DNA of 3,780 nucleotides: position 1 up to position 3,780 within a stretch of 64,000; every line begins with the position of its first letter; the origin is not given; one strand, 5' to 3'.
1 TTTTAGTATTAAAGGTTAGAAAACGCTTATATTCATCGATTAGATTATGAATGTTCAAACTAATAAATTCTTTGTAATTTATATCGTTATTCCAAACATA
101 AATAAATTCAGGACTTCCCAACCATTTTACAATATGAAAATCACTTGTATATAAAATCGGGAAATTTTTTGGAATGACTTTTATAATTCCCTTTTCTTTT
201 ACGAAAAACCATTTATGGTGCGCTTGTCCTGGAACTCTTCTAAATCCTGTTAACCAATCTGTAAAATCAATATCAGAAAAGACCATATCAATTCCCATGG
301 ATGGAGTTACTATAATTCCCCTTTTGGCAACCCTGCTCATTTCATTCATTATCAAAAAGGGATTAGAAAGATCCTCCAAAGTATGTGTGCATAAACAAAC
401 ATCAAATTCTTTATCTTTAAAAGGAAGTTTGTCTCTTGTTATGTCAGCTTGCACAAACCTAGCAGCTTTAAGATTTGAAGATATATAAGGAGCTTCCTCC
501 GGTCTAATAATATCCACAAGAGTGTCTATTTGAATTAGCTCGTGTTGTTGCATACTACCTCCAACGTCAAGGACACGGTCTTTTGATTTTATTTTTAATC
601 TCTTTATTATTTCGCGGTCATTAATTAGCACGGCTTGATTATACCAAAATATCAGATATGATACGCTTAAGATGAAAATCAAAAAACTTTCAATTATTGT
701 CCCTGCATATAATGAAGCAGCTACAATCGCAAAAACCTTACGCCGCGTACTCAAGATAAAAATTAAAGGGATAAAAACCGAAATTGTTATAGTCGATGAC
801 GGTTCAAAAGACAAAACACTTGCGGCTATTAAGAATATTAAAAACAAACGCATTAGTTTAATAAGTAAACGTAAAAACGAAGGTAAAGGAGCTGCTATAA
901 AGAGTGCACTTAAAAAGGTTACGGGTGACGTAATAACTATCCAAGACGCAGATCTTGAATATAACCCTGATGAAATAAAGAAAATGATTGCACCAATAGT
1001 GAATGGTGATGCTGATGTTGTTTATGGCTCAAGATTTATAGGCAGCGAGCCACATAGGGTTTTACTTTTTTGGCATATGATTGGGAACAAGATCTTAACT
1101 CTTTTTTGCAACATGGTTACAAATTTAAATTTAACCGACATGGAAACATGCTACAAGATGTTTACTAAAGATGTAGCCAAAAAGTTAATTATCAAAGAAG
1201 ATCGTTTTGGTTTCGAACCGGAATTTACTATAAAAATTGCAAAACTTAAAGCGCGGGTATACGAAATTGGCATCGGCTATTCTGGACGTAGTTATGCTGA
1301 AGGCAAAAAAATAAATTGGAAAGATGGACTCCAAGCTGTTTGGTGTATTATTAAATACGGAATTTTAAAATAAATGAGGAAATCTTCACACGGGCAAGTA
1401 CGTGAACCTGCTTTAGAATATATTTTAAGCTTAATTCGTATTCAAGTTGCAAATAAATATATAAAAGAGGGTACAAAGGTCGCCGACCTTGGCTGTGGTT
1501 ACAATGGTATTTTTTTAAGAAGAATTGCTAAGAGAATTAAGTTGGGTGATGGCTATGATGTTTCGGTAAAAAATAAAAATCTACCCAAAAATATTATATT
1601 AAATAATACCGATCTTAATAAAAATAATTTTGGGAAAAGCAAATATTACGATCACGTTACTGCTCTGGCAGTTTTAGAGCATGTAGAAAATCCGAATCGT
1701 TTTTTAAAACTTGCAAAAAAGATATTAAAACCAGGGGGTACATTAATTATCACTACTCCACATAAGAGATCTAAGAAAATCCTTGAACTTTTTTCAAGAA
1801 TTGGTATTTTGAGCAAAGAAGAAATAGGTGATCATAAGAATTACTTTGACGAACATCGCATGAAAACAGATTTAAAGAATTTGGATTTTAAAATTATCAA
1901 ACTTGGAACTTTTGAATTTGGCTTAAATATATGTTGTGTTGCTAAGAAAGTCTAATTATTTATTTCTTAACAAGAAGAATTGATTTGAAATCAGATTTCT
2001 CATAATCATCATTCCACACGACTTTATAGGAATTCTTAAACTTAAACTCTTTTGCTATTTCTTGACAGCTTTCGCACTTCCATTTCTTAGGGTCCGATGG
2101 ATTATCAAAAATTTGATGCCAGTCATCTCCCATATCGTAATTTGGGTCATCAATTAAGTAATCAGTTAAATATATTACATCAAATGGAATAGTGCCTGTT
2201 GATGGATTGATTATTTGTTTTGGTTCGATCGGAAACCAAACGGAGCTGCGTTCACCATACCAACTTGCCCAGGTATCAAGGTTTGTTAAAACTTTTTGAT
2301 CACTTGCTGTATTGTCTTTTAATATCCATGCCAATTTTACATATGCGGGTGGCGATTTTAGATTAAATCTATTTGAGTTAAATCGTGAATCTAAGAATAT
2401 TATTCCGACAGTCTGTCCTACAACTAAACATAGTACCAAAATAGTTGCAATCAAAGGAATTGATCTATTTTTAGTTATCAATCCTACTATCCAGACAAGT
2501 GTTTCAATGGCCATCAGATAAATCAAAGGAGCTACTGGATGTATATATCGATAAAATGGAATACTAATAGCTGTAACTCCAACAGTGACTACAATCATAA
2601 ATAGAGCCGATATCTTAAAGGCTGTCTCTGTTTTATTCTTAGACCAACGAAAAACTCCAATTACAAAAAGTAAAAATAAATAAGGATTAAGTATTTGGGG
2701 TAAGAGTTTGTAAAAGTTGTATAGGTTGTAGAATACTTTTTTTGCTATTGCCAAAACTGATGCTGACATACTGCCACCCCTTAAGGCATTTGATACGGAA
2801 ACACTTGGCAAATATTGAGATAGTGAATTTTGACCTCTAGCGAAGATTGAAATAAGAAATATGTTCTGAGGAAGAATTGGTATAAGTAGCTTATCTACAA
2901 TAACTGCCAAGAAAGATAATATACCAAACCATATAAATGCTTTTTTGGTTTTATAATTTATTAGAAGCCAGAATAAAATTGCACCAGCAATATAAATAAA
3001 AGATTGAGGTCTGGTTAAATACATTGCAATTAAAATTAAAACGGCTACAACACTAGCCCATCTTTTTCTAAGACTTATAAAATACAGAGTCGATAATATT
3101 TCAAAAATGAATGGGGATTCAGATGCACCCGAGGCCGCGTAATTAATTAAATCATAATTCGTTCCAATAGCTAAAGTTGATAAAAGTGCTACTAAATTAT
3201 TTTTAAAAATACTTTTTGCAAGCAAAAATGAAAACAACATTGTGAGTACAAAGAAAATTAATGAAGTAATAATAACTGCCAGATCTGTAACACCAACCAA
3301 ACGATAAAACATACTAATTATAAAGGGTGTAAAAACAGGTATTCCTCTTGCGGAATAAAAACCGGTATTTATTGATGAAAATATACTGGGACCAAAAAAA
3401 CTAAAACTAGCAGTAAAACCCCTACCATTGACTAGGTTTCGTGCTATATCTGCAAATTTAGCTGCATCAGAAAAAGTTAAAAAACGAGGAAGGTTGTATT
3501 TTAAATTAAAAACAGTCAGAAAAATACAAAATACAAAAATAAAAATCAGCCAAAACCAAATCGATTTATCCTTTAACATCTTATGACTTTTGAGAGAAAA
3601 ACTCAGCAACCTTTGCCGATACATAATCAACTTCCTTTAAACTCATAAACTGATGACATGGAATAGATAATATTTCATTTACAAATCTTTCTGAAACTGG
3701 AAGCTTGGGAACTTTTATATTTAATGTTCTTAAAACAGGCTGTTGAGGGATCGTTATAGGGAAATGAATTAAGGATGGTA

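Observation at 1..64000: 64-kb glycosylation super-locus with at least 13 GT-C membrane transferases, 7 lipid-sugar GT2 synthases and no housekeeping genes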

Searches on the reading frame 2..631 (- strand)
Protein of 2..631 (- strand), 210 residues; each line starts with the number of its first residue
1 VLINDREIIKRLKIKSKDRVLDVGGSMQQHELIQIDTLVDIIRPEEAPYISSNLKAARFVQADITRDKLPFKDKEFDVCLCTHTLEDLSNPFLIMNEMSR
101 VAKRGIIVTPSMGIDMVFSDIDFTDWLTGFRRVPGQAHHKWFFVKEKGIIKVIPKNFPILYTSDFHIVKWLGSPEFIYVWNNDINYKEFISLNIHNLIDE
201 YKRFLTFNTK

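Call 74: find_related_loci(query=window:2-631:-, collection=metagenome_contigs, flank=10000)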
Query window:2-631:- (210 aa) in metagenome_contigs; peptide patterns used: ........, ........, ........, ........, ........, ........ (x = any residue, [..] = any of these).
284 stretches matched a pattern; 61 encode a relative of the query (tblastn E <= 1e-3); 61 distinct loci.
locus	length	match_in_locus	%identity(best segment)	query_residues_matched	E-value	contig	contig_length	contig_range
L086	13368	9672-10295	67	1-208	8e-98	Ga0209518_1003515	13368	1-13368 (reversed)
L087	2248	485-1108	66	1-208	1e-99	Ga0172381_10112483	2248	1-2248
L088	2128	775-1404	68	1-210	7e-97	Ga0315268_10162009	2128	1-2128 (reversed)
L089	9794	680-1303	59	1-208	2e-88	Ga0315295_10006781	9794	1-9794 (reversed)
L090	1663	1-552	66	27-210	2e-87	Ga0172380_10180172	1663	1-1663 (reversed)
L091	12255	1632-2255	59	3-210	2e-82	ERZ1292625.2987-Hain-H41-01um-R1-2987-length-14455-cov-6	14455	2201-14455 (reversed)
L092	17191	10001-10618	54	3-208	1e-72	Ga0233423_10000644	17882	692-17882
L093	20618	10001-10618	54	3-208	1e-72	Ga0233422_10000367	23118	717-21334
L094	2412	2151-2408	69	3-88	7e-36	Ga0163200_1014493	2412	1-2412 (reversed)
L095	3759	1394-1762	33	1-127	1e-15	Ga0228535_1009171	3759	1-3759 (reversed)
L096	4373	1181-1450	37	11-109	3e-10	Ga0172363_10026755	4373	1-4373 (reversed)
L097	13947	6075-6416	33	20-122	8e-10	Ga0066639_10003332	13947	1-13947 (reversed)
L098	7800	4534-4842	34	8-110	4e-9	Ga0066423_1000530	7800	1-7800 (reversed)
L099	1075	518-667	50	59-110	3e-9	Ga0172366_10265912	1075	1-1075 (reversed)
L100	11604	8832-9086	41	20-103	1e-8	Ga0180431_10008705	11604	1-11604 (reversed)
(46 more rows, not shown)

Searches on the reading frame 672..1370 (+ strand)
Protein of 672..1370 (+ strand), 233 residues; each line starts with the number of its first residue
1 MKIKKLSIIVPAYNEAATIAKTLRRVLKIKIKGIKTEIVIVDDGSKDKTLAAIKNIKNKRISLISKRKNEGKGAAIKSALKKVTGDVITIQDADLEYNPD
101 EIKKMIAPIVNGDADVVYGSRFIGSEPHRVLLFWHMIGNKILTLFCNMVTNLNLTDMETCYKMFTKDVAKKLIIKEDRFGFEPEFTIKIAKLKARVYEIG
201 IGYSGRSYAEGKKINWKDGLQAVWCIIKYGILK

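Call 4: search_protein_families(library=pfam, proteins=[window:672-1370:+], max_evalue=0.001)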
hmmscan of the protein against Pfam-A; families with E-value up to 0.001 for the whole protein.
window:672-1370:+ (233 aa): 3 families
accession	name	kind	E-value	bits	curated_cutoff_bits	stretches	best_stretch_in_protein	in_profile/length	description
PF00535.33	Glycos_transf_2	-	3.1e-37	128.5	23.3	1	7-172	1-167/168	Glycosyl transferase family 2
PF13641.12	Glyco_tranf_2_3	-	1.5e-11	45.2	27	1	6-123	3-125/230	Glycosyltransferase like family 2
PF10111.15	Glyco_tranf_2_2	-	1.1e-07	32.1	27.3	1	7-107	1-104/276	Glycosyltransferase like family 2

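Call 14: search_protein_families(library=ncbifam, proteins=[window:672-1370:+], max_evalue=0.001)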
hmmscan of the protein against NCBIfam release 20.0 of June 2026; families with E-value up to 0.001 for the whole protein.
window:672-1370:+ (233 aa): 29 families (the best 25 are shown)
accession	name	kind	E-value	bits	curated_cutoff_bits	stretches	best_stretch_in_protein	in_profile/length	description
TIGR04182.1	glyco_TIGR04182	equivalog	4.3e-34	118.2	325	1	6-230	2-218/293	S-layer glycoprotein N-glycosyltransferase AglJ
NF047588.1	GlcsyltransPgfSStrep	equivalog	4e-22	78.8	500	1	5-173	2-168/308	glycosyltransferase PgfS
NF058614.1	PPMAGASynPpgS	equivalog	2.2e-21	76.3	370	1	8-212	4-207/226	polyprenyl-phospho-N-acetylgalactosaminyl synthase PpgS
NF007986.1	PRK10714.1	equivalog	3e-19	69.2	529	1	2-212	4-209/316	undecaprenyl-phosphate 4-deoxy-4-formamido-L-arabinose transferase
TIGR03937.1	PgaC_IcaA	equivalog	8e-18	64.6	422.3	1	3-110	44-151/407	poly-beta-1,6-N-acetyl-D-glucosamine synthase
NF041875.1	EPS_EpsD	equivalog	1.5e-15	57.4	370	1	6-133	1-128/325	exopolysaccharide biosynthesis glycosyltransferase EpsD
NF041391.1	DPhHxTase_Halo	equivalog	4.7e-15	55.2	375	1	12-207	3-187/213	dolichyl-phosphate hexose transferase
NF010496.0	PRK13915.1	equivalog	1.7e-14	53.6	262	1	4-113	31-146/307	glucosyl-3-phosphoglycerate synthase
TIGR04283.1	glyco_like_mftF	equivalog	7.9e-14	51.8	182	1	6-123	1-112/221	TIGR04283 family arsenosugar biosynthesis glycosyltransferase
NF047683.1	TeichurnBiosyTuaG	equivalog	1.9e-13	50.7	400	1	5-107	7-109/252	teichuronic acid biosynthesis protein TuaG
NF007482.0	PRK10073.1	equivalog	3.5e-12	46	423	1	3-117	5-118/334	glycosyltransferase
TIGR04242.1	nodulat_NodC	equivalog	1.5e-10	40.7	550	1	5-111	49-158/395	chitooligosaccharide synthase NodC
TIGR03965.1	mycofact_glyco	equivalog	4.4e-10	39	280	1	4-117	74-187/467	mycofactocin biosynthesis glycosyltransferase MftF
TIGR03469.1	HpnB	hypoth_equivalog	5.9e-10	38.7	379.25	1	5-117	45-168/386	hopene-associated glycosyltransferase HpnB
TIGR03111.1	glyc2_xrt_Gpos1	hypoth_equivalog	1e-08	34.5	363.95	1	4-109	49-156/439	TIGR03111 family XrtG-associated glycosyltransferase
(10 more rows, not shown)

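Call 18: find_encoding_contigs(protein=window:672-1370:+, flank=10000, max_places=3)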
Protein window:672-1370:+ (233 aa): 4 contigs read that carry it; 1 place shown.
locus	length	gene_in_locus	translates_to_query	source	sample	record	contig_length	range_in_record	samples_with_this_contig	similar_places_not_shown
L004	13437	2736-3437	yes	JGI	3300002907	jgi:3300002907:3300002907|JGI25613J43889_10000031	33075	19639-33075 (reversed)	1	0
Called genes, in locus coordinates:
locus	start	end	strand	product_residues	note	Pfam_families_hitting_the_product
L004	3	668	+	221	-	PF00733:Asn_synthase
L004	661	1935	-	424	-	PF01943:Polysacc_synt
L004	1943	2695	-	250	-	PF07021:MetW, PF13847:Methyltransf_31 (weak), PF08241:Methyltransf_11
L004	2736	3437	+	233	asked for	PF00535:Glycos_transf_2, PF10111:Glyco_tranf_2_2, PF13641:Glyco_tranf_2_3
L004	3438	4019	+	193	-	PF13489:Methyltransf_23, PF02353:CMAS (faint), PF13847:Methyltransf_31 (weak), PF08241:Methyltransf_11, PF08242:Methyltransf_12 (weak), PF13649:Methyltransf_25 (faint)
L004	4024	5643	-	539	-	PF13231:PMT_2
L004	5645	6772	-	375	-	PF00266:Aminotran_5, PF01041:DegT_DnrJ_EryC1, PF01212:Beta_elim_lyase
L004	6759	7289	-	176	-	PF05523:FdtA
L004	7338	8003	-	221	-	-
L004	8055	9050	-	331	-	-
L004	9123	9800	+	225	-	PF13489:Methyltransf_23 (weak), PF08241:Methyltransf_11, PF13649:Methyltransf_25 (weak)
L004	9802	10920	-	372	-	PF20706:GT4-conflict, PF00534:Glycos_transf_1, PF13692:Glyco_trans_1_4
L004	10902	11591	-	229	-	PF13489:Methyltransf_23, PF01209:Ubie_methyltran, PF07021:MetW, PF02390:Methyltransf_4 (faint), PF13847:Methyltransf_31, PF08241:Methyltransf_11, PF08242:Methyltransf_12, PF13649:Methyltransf_25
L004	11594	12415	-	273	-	PF08003:Methyltransf_9 (weak), PF02353:CMAS, PF13489:Methyltransf_23, PF08241:Methyltransf_11, PF08242:Methyltransf_12 (weak), PF13649:Methyltransf_25, PF13847:Methyltransf_31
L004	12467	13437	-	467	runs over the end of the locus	-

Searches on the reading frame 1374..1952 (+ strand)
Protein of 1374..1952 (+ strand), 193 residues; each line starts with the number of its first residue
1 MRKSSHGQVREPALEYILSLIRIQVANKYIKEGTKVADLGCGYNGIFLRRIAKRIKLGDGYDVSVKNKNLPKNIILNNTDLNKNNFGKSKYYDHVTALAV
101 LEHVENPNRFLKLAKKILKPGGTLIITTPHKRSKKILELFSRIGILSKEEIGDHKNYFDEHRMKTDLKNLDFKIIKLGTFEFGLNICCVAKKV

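Call 4: search_protein_families(library=pfam, proteins=[window:1374-1952:+], max_evalue=0.001)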
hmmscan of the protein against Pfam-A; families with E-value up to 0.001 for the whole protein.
window:1374-1952:+ (193 aa): 7 families
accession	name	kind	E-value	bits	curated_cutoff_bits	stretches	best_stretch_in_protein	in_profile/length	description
PF13489.12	Methyltransf_23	-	7.9e-19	68.4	27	1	28-176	18-163/164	Methyltransferase domain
PF08241.18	Methyltransf_11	-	3.8e-10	40.7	21.2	1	38-126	2-95/95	Methyltransferase domain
PF08242.18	Methyltransf_12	-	9.8e-08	33.1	30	1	38-124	2-98/98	Methyltransferase domain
PF13847.12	Methyltransf_31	-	1.2e-07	32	27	1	30-130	1-113/145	Methyltransferase domain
PF13649.12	Methyltransf_25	-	1.7e-05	25.8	27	1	36-122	1-97/97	Methyltransferase domain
PF02353.26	CMAS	-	2.1e-05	24.4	27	1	27-137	57-175/273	Mycolic acid cyclopropane synthetase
PF07021.18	MetW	-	6.2e-05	23.1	21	1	26-129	7-110/193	Methionine biosynthesis protein MetW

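Call 72: find_encoding_contigs(protein=window:1374-1952:+, flank=10000, max_places=6)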
Protein window:1374-1952:+ (193 aa): 4 contigs read that carry it; 1 place shown.
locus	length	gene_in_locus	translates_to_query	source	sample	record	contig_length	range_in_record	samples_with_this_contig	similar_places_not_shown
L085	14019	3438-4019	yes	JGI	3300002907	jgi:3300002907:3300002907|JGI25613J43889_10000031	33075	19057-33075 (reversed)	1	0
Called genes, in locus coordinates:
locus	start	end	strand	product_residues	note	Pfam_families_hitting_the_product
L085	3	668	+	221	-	PF00733:Asn_synthase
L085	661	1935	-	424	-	PF01943:Polysacc_synt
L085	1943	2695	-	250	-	PF07021:MetW, PF13847:Methyltransf_31 (weak), PF08241:Methyltransf_11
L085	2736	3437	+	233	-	PF00535:Glycos_transf_2, PF10111:Glyco_tranf_2_2, PF13641:Glyco_tranf_2_3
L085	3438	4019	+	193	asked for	PF13489:Methyltransf_23, PF02353:CMAS (faint), PF13847:Methyltransf_31 (weak), PF08241:Methyltransf_11, PF08242:Methyltransf_12 (weak), PF13649:Methyltransf_25 (faint)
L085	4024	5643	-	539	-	PF13231:PMT_2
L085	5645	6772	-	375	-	PF00266:Aminotran_5, PF01041:DegT_DnrJ_EryC1, PF01212:Beta_elim_lyase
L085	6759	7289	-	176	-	PF05523:FdtA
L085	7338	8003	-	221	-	-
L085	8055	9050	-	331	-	-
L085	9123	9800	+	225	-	PF13489:Methyltransf_23 (weak), PF08241:Methyltransf_11, PF13649:Methyltransf_25 (weak)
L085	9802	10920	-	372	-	PF20706:GT4-conflict, PF00534:Glycos_transf_1, PF13692:Glyco_trans_1_4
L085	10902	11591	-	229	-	PF13489:Methyltransf_23, PF01209:Ubie_methyltran, PF07021:MetW, PF02390:Methyltransf_4 (faint), PF13847:Methyltransf_31, PF08241:Methyltransf_11, PF08242:Methyltransf_12, PF13649:Methyltransf_25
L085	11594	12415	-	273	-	PF08003:Methyltransf_9 (weak), PF02353:CMAS, PF13489:Methyltransf_23, PF08241:Methyltransf_11, PF08242:Methyltransf_12 (weak), PF13649:Methyltransf_25, PF13847:Methyltransf_31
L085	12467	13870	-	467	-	-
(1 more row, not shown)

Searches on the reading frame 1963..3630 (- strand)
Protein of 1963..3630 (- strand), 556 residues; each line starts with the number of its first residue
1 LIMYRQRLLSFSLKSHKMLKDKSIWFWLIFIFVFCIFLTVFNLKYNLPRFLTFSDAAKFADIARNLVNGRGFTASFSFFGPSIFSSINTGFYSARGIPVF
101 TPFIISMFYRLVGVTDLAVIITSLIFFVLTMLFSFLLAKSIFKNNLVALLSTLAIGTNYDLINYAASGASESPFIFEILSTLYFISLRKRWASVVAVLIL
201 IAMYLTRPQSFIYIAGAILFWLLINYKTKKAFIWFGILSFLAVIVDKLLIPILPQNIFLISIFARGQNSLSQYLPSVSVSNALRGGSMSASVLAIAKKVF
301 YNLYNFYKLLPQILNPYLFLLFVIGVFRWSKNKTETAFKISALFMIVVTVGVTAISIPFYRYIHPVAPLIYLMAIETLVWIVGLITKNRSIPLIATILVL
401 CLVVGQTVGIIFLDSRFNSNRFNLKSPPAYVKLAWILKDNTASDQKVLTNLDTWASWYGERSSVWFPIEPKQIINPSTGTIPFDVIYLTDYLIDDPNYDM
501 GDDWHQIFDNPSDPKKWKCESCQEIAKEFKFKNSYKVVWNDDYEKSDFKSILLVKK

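Call 4: search_protein_families(library=pfam, proteins=[window:1963-3630:-], max_evalue=0.001)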
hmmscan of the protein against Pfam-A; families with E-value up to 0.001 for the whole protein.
window:1963-3630:- (556 aa): 1 family
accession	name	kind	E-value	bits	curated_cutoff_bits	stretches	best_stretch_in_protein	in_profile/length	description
PF13231.12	PMT_2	-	1.7e-07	32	26.1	1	98-245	3-155/160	Dolichyl-phosphate-mannose-protein mannosyltransferase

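Call 95: search_protein_families(library=ncbifam, proteins=[window:1963-3630:-], max_evalue=0.001)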
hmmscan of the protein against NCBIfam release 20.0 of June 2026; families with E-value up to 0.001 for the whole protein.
window:1963-3630:- (556 aa): 0 families
